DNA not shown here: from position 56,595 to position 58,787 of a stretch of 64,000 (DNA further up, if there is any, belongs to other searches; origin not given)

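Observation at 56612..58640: Overlapping three-gene module: mini RHH-like protein, prepilin-type 631-aa protein, giant exoprotein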

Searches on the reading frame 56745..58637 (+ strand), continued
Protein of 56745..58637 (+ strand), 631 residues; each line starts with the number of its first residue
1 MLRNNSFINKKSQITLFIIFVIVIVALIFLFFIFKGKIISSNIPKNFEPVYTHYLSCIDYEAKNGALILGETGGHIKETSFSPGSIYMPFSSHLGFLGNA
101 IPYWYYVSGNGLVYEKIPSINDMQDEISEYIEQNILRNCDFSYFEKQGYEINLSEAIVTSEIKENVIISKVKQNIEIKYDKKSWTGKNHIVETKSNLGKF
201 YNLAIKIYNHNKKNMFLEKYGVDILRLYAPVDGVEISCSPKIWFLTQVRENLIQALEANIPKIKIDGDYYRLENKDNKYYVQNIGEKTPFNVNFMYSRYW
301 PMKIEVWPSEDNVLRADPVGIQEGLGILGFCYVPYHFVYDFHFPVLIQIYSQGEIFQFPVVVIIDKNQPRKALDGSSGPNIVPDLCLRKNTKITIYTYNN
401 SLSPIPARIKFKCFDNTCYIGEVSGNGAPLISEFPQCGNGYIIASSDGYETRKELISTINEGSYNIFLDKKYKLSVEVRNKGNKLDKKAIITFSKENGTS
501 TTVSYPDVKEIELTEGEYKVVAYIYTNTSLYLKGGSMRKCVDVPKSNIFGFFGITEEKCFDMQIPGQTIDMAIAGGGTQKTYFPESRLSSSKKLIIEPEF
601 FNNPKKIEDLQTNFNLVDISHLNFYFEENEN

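Call 86: fold_search(model_id=the predicted structure, library=viral)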
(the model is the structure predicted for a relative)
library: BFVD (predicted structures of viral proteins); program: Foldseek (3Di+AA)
matches with E <= 10: 725; with E <= 0.001: 37
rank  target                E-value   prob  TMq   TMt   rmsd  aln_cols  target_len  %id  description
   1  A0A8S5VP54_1          4.2e-10  1.00  0.19  0.10  33.2       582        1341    9  (no name in the UniProt tables at hand)
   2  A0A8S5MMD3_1          4.6e-08  1.00  0.12  0.08  32.6       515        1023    8  Baseplate J like protein [Siphoviridae sp. ctxc31]
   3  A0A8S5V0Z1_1          6.4e-08  1.00  0.17  0.13  22.2       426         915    8  Putative membrane protein [Siphoviridae sp. ct3r22]
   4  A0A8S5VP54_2          6.8e-08  1.00  0.18  0.09  22.9       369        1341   10  (no name in the UniProt tables at hand)
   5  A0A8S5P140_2          6.8e-08  0.98  0.09  0.06  28.6       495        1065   10  Spore coat protein H kinase fold, TRANSFERASE [Myoviridae sp. ctrCp2]
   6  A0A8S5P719            8.0e-08  1.00  0.13  0.09  38.3       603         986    9  Baseplate wedge protein (Fragment) [Herelleviridae sp. cttEB8]
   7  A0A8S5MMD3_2          1.7e-07  1.00  0.17  0.11  30.8       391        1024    7  Baseplate J like protein [Siphoviridae sp. ctxc31]
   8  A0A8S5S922            1.7e-07  0.99  0.13  0.11  34.4       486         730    9  Tail-collar fiber protein [Caudovirales sp. ctTVN2]
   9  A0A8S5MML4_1          2.8e-07  1.00  0.12  0.10  29.2       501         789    8  Cell wall surface anchor family domain protein [Siphoviridae sp. ctxc31]
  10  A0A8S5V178            3.1e-07  1.00  0.13  0.08  32.2       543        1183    7  Baseplate J like protein [Siphoviridae sp. ct3r22]
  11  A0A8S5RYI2            3.9e-07  1.00  0.16  0.14  29.9       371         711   12  Tail collar fiber protein [Myoviridae sp. ctNQV2]
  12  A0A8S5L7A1            7.5e-07  1.00  0.12  0.08  28.6       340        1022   11  Structural protein [CrAss-like virus sp. ctt4r3]
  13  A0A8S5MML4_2          8.8e-07  1.00  0.12  0.10  35.7       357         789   10  Cell wall surface anchor family domain protein [Siphoviridae sp. ctxc31]
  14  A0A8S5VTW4            9.3e-07  0.97  0.11  0.14  25.3       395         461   10  (no name in the UniProt tables at hand)
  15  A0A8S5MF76            1.3e-06  0.90  0.12  0.10  35.9       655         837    8  Tail protein [Siphoviridae sp. ctYh54]
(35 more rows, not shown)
